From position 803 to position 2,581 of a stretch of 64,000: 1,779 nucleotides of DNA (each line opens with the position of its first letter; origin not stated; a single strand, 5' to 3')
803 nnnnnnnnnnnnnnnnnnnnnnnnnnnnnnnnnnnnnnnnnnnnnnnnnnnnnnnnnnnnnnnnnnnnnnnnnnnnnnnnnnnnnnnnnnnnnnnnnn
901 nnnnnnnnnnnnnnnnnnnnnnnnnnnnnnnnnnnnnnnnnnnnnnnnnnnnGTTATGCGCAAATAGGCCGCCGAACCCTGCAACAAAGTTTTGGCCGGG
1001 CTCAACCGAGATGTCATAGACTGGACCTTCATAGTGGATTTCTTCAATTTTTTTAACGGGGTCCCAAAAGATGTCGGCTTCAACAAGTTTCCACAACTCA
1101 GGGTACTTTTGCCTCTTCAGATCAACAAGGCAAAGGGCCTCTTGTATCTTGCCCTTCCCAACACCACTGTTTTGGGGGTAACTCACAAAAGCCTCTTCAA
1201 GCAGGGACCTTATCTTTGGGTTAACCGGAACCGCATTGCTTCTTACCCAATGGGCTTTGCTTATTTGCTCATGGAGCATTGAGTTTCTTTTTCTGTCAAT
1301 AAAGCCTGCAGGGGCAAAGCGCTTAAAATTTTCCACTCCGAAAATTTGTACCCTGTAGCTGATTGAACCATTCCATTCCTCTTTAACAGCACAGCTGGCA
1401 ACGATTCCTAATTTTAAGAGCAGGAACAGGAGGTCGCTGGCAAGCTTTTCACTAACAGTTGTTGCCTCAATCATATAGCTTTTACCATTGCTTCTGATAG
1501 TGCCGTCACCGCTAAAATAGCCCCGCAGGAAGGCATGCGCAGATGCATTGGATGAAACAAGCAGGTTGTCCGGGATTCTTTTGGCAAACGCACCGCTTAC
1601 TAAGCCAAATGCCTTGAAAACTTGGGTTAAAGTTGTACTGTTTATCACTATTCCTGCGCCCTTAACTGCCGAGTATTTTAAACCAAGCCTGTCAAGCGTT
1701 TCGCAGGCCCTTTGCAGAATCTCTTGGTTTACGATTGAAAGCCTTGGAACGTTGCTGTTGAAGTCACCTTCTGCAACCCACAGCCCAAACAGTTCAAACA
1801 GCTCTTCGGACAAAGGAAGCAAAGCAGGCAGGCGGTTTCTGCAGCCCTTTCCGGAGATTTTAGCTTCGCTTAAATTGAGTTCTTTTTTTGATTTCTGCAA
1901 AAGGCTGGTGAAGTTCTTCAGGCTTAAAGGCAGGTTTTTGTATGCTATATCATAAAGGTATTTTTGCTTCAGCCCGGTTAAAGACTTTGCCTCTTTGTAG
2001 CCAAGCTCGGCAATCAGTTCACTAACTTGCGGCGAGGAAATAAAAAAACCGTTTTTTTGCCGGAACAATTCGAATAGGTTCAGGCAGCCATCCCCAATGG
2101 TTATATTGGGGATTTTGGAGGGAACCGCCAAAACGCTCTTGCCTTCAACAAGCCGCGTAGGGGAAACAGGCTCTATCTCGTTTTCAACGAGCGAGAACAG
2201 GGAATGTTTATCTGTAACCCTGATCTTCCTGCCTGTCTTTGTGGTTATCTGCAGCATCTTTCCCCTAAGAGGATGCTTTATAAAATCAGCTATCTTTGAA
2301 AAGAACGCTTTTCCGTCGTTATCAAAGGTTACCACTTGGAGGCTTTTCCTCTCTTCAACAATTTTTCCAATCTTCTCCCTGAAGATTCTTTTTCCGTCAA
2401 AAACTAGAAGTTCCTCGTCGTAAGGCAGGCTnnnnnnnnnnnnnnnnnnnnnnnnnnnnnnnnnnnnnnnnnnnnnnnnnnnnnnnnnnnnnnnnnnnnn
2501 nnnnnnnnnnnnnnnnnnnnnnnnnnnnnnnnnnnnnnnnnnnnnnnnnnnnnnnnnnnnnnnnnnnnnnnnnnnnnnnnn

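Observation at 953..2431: About 493-aa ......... intein inserted in the D2 AAA domain of Cdc48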

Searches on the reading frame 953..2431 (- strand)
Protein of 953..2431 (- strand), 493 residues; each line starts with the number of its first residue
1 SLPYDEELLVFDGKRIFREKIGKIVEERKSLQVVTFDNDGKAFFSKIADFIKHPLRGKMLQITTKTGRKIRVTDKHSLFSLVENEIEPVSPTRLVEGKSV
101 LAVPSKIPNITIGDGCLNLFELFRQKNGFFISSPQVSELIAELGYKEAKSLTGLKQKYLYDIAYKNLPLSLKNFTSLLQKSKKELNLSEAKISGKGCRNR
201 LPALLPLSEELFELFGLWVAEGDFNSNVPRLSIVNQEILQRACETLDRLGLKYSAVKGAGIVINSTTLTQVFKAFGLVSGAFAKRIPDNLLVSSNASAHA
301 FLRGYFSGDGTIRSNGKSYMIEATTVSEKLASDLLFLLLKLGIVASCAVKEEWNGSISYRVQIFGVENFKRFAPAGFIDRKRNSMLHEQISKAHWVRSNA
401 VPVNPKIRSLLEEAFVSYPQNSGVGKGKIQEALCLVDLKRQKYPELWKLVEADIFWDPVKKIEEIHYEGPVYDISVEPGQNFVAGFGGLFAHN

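Call 4: search_protein_families(library=pfam, proteins=[window:953-2431:-], max_evalue=0.1)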
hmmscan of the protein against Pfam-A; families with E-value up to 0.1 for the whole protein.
window:953-2431:- (493 aa): 5 families
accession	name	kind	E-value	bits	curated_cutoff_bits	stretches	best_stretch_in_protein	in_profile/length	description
PF14528.11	LAGLIDADG_3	-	7.9e-22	77.8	22.5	1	300-373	5-78/82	LAGLIDADG-like domain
PF14890.11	Intein_splicing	-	4.6e-20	72.4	35.8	1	20-493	11-155/155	Intein splicing domain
PF14527.11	LAGLIDADG_WhiA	-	0.00078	20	23.2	1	299-346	2-49/93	WhiA LAGLIDADG-like domain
PF01079.26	Hint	-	0.0056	16.7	29.7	1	32-88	38-96/213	Hint module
PF05204.19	Hom_end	-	0.012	16.2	21.1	0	288-353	4-68/110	Homing endonuclease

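Call 5: search_protein_families(library=ncbifam, proteins=[window:953-2431:-], max_evalue=0.1)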
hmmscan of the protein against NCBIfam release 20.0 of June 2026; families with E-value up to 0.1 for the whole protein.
window:953-2431:- (493 aa): 16 families
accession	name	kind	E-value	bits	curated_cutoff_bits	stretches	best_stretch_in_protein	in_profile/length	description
NF045703.1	rSAM_Tes_intein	exception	1.1e-32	112.9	1700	2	29-352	202-519/1040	tetraether lipid synthase Tes, intein-containing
NF011491.0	PRK14898.1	equivalog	1.5e-32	112.6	783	1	23-493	116-543/860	DNA-directed RNA polymerase subunit A''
NF005852.0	PRK07773.1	equivalog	1.4e-16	60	780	2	275-381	591-700/886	replicative DNA helicase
NF011287.0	PRK14698.1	equivalog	3.5e-15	55.1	1238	2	198-371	382-556/1017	V-type ATP synthase subunit A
NF011418.0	PRK14845.1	equivalog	8.7e-15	53.5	756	2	30-409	64-329/1049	translation initiation factor IF-2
NF003159.0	PRK04132.1-4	equivalog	1.1e-14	53.5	999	2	189-409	155-363/852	replication factor C small subunit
TIGR01445.1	intein_Nterm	domain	4.1e-12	46.9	24.5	1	2-79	2-82/83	intein N-terminal splicing region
NF003157.0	PRK04132.1-2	equivalog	3.3e-10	38.6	1103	1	208-388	169-354/864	replication factor C small subunit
NF038098.1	GyrA_w_intein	exception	4.8e-08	31.4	1850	1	281-393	319-432/1232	intein-containing DNA gyrase subunit A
NF011302.0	PRK14714.1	equivalog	5.5e-07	27.5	1791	1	19-103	968-1053/1350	DNA-directed DNA polymerase II large subunit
TIGR01443.1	intein_Cterm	domain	4.8e-05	23.5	15.6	1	470-493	1-23/24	intein C-terminal splicing region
NF003158.0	PRK04132.1-3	equivalog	9.4e-05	19.7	1750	1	16-133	85-198/1437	replication factor C small subunit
NF011303.0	PRK14715.1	equivalog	0.00017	18.8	1585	1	27-354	938-1269/1627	DNA-directed DNA polymerase II large subunit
NF038162.1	RtcB_rel_intein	exception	0.00046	18.3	1150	0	19-80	110-171/961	intein-containing RtcB family protein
TIGR00647.1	DNA_bind_WhiA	equivalog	0.0017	17.7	44.1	1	275-347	98-173/304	DNA-binding protein WhiA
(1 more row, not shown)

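Call 6: search_solved_structures(query=window:953-2431:-, max_evalue=1, show_alignments=3)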
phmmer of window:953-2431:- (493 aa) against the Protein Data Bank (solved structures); distinct sequences matched with E-value up to 1: 28.
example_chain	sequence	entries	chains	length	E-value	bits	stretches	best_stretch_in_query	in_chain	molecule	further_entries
2cw7_A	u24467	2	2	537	8.6e-25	90.5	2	200-493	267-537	Endonuclease PI-PkoII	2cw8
5o9i_A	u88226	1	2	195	2.1e-16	62.9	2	12-111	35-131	Transcription initiation factor IIB,Transcription initiation factor IIB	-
5o9j_A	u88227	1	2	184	2.8e-15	59.2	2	10-110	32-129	Transcription initiation factor IIB,Transcription initiation factor IIB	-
7qsu_A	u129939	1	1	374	6.3e-14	54.7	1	201-372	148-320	V-ATPase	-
7qss_A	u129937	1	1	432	7.4e-14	54.5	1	201-372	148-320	V-type ATP synthase alpha chain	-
7qst_A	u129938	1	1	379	1.6e-08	36.9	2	204-352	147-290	V-type ATP synthase subunit A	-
6rpq_A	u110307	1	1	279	1.2e-06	30.7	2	52-100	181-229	Ubiquitin-like protein SMT3,1108aa long hypothetical cell division control protein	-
4o1s_A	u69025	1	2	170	0.00041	22.4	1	57-106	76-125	V-type ATP synthase alpha chain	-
2jmz_A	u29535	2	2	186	0.00078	21.4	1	454-490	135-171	Hypothetical protein MJ0781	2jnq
6frh_A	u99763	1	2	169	0.00092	21.2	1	440-485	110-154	Replicative DNA helicase,Replicative DNA helicase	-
6frg_A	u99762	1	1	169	0.00092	21.2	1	440-485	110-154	Replicative DNA helicase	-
6fre_A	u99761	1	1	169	0.0013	20.7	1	440-485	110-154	Replicative DNA helicase,Replicative DNA helicase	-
2keq_A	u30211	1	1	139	0.0083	18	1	4-113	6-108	DNA polymerase III alpha subunit, Nucleic acid binding OB-fold tRNA/helicase-type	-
4kl5_A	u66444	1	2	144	0.0085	18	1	4-113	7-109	DNA polymerase III, alpha subunit, Nucleic acid binding, OB-fold, tRNA/helicase-type chime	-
6rpp_A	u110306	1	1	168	0.029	16.2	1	55-102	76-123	Cell division control protein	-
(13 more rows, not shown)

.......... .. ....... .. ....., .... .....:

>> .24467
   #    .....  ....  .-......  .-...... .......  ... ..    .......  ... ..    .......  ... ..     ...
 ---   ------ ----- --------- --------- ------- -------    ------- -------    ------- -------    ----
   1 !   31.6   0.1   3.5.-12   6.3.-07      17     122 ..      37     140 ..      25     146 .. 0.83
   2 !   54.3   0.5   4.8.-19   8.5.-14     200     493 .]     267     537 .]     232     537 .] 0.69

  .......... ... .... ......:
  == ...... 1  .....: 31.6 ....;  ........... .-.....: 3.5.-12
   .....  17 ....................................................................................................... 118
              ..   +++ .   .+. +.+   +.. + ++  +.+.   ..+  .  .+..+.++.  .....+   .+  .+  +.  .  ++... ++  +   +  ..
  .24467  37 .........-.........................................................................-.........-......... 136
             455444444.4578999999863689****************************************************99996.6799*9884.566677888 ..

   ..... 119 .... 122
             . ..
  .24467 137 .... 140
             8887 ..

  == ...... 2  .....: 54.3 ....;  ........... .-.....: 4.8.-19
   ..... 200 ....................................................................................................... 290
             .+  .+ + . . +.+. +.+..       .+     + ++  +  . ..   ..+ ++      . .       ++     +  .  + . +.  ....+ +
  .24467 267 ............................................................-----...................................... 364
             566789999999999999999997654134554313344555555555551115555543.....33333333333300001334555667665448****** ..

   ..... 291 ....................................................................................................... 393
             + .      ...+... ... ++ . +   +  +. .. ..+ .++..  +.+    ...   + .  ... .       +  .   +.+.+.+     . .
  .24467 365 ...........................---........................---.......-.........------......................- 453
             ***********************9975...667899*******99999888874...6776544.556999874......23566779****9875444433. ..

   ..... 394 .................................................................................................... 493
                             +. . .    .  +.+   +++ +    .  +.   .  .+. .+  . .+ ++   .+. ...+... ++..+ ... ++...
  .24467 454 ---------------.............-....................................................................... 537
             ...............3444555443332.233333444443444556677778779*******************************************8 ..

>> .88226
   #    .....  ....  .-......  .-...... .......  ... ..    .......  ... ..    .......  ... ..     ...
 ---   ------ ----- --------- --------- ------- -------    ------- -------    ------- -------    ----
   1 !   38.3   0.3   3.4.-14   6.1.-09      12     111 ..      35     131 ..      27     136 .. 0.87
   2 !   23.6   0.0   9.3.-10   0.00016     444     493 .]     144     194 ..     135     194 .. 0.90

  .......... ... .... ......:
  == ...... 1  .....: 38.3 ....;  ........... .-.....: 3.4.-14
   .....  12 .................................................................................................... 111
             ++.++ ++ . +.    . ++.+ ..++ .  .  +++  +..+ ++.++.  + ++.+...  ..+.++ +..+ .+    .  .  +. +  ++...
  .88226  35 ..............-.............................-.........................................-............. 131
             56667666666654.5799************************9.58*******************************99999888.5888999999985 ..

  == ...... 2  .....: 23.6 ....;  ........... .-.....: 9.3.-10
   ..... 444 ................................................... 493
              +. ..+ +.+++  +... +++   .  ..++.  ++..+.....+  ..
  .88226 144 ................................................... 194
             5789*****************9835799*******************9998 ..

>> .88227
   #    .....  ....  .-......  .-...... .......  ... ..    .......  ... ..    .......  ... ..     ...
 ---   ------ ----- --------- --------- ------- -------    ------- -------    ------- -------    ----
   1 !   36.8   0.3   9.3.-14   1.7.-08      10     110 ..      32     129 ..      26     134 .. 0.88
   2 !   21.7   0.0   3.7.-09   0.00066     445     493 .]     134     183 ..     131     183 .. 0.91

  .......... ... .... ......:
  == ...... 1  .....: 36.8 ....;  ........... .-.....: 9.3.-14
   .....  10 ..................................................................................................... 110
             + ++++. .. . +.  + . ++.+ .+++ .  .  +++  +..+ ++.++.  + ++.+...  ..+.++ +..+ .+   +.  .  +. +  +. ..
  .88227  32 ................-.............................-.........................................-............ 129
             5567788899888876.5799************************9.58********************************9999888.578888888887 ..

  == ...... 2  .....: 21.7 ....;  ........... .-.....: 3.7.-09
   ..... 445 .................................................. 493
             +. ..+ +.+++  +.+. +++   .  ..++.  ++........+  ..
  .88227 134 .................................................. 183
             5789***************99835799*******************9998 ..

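Call 8: find_homologous_proteins(query=window:953-2431:-, max_evalue=0.00001)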
Query window:953-2431:- (493 aa): 52 proteins with E <= 0.00001 among 8000 candidates.
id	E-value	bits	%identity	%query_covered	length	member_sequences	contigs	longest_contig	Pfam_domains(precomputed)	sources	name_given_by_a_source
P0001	3.2e-217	740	69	100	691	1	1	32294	PF14528.12,PF00004.36,PF17862.8,PF14890.12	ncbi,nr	ncbi:MAG: AAA family ATPase [Candidatus Diapherotrites archaeon]|nr:AAA family ATPase [Candidatus Di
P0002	3.4e-191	654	60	100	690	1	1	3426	PF14528.12,PF00004.36,PF17862.8,PF14890.12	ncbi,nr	ncbi:AAA family ATPase [Candidatus Micrarchaeota archaeon]|nr:AAA family ATPase [Candidatus Micrarch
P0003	1.9e-160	553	53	100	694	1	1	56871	PF14528.12,PF00004.36,PF17862.8,PF14890.12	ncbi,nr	ncbi:MAG: AAA family ATPase [archaeon]|nr:AAA family ATPase [archaeon]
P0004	1.4e-159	550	53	99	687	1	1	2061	PF14528.12,PF00004.36,PF17862.8,PF13191.13,PF14890.12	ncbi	ncbi:MAG: LAGLIDADG family homing endonuclease, partial [archaeon]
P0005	4.5e-157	542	53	100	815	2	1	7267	PF09336.17,PF05204.20,PF14528.12,PF00004.36,PF05496.19,PF17862.8,PF13191.13,PF14890.12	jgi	-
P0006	1.3e-104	369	40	100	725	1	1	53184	PF23902.1,PF14528.12,PF00004.36,PF17862.8,PF14890.12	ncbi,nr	ncbi:AAA family ATPase [Candidatus Woesearchaeota archaeon]|nr:AAA family ATPase [Candidatus Woesear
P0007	1.6e-104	368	39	100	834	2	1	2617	PF14528.12,PF00004.36,PF17862.8,PF13191.13,PF14890.12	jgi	-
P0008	6.0e-103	363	40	100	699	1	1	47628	PF23902.1,PF14528.12,PF00004.36,PF17862.8,PF14890.12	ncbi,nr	ncbi:AAA family ATPase [Candidatus Woesearchaeota archaeon]|nr:AAA family ATPase [Candidatus Woesear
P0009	2.8e-102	361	40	100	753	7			PF14528.12,PF00004.36,PF17862.8,PF14890.12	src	-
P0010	1.3e-99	352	40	96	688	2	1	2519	PF14528.12,PF00004.36,PF17862.8,PF14890.12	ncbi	ncbi:MAG: AAA family ATPase [Nanoarchaeota archaeon]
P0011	2.6e-96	341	75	41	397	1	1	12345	PF14528.12,PF00004.36,PF17862.8,PF14890.12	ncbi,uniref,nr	ncbi:MAG: AAA family ATPase [Candidatus Diapherotrites archaeon]|uniref:AAA family ATPase n=1 Tax=Ca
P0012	8.2e-92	326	50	67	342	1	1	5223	PF14528.12,PF14890.12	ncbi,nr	ncbi:MAG: hypothetical protein HYW50_00485, partial [Candidatus Diapherotrites archaeon]|nr:hypothet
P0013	3.4e-82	295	38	100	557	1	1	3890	PF14528.12,PF00004.36,PF14527.12,PF14890.12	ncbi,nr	ncbi:AAA family ATPase, partial [Candidatus Woesearchaeota archaeon]|nr:AAA family ATPase [Candidatu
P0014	2.6e-74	269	40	77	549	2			PF14528.12,PF00004.36,PF17862.8,PF14890.12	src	-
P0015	3.0e-71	259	34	100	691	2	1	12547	PF14528.12,PF00004.36,PF17862.8,PF14890.12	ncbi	-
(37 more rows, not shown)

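Call 11: find_encoding_contigs(protein=P0001, flank=6000, max_places=3)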
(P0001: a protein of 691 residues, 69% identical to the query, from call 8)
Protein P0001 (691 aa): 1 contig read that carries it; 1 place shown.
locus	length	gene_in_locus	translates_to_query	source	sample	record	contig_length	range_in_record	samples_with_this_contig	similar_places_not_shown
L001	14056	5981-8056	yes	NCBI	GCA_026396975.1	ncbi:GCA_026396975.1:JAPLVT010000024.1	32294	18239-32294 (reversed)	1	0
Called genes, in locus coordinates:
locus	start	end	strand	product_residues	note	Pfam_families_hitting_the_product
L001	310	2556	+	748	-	PF01751:Toprim, PF01131:Topoisom_bac, PF01396:Zn_ribbon_Top1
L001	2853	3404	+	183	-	-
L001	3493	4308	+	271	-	PF05833:NFACT_N (weak), PF05670:NFACT-R_1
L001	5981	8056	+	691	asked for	PF14890:Intein_splicing, PF14528:LAGLIDADG_3, PF00004:AAA, PF17862:AAA_lid_3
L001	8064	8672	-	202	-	PF02163:Peptidase_M50 (weak)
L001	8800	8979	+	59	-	-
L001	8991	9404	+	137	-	-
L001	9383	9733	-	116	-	-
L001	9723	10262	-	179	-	-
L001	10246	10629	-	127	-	-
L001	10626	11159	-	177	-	-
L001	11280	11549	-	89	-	-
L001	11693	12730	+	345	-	PF13404:HTH_AsnC-type (faint), PF13412:HTH_24 (weak), PF01037:AsnC_trans_reg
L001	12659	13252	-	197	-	PF01022:HTH_5, PF12840:HTH_20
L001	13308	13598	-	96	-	-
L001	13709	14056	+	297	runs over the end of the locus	-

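Call 12: find_encoding_contigs(protein=P0003, flank=6000, max_places=3)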
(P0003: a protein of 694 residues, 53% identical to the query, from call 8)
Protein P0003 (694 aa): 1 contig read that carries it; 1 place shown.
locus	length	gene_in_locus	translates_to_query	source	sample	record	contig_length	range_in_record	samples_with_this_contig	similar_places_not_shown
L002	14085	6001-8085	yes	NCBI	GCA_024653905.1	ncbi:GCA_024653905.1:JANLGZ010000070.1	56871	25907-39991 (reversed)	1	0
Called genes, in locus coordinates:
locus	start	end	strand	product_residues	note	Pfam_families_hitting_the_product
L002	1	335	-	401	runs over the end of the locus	PF00999:Na_H_Exchanger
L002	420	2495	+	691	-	PF01751:Toprim, PF01131:Topoisom_bac, PF01396:Zn_ribbon_Top1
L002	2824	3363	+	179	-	-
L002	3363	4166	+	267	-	PF05670:NFACT-R_1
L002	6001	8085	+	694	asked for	PF14890:Intein_splicing, PF14528:LAGLIDADG_3, PF00004:AAA, PF17862:AAA_lid_3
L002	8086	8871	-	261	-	-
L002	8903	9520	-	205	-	PF02163:Peptidase_M50 (weak)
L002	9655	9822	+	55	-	-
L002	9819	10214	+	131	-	-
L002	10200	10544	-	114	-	-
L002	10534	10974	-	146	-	-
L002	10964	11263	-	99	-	-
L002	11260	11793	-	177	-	-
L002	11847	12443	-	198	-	PF25213:HVO_A0261_N (weak), PF01022:HTH_5 (weak)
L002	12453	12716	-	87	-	-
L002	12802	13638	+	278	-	-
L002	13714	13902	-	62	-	-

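Call 37: predict_structure(alignment_id=A1)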
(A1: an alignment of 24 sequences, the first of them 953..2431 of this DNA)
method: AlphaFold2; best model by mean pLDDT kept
length: 493 residues; sequences in the alignment: 24
mean_pLDDT: 92.0   pTM: 0.90
mean pLDDT of the five models: 92.0, 91.6, 91.0, 91.0, 90.3
residues with pLDDT >= 90: 388; 70-90: 98; 50-70: 7; < 50: 0
segments of 3 or more residues with pLDDT < 50: none
pLDDT, mean of each block of 10 residues (from residue 1): 94 92 96 91 94 94 96 94 90 93 92 83 92 94 95 94 93 95 92 87 94 97 89 94 94 85 92 91 91 95 97 84 95 96 94 93 92 96 93 73 91 89 88 94 92 94 95 91 90 87
secondary structure, 60 per line:
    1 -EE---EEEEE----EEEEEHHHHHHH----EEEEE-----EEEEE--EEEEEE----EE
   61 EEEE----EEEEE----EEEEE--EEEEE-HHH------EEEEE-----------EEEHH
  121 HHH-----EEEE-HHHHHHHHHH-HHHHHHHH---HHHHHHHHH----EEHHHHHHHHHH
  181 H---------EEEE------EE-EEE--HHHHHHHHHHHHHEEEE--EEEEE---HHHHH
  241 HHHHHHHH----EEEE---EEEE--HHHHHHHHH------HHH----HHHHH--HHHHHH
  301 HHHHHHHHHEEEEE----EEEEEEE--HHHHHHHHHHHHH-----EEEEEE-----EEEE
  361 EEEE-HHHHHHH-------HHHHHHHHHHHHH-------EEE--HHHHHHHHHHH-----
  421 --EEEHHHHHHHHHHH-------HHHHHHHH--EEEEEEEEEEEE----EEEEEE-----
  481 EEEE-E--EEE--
elements in order: E7-11 E16-20 H21-27 E32-36 E42-46 E49-54 E59-64 E69-73 E78-82 E85-89 E100-104 E116-118 H119-123 E129-132 H134-143 H145-152 H156-164 H171-181 E191-194 E204-206 H209-221 E222-225 E228-232 H236-248 E253-256 E260-263 H266-274 H288-292 H295-309 E310-314 E319-325 H328-340 E346-351 E357-364 H366-372 H380-392 E400-402 H405-415 E423-425 H426-436 H444-451 E454-465 E470-475 E481-484 E489-491
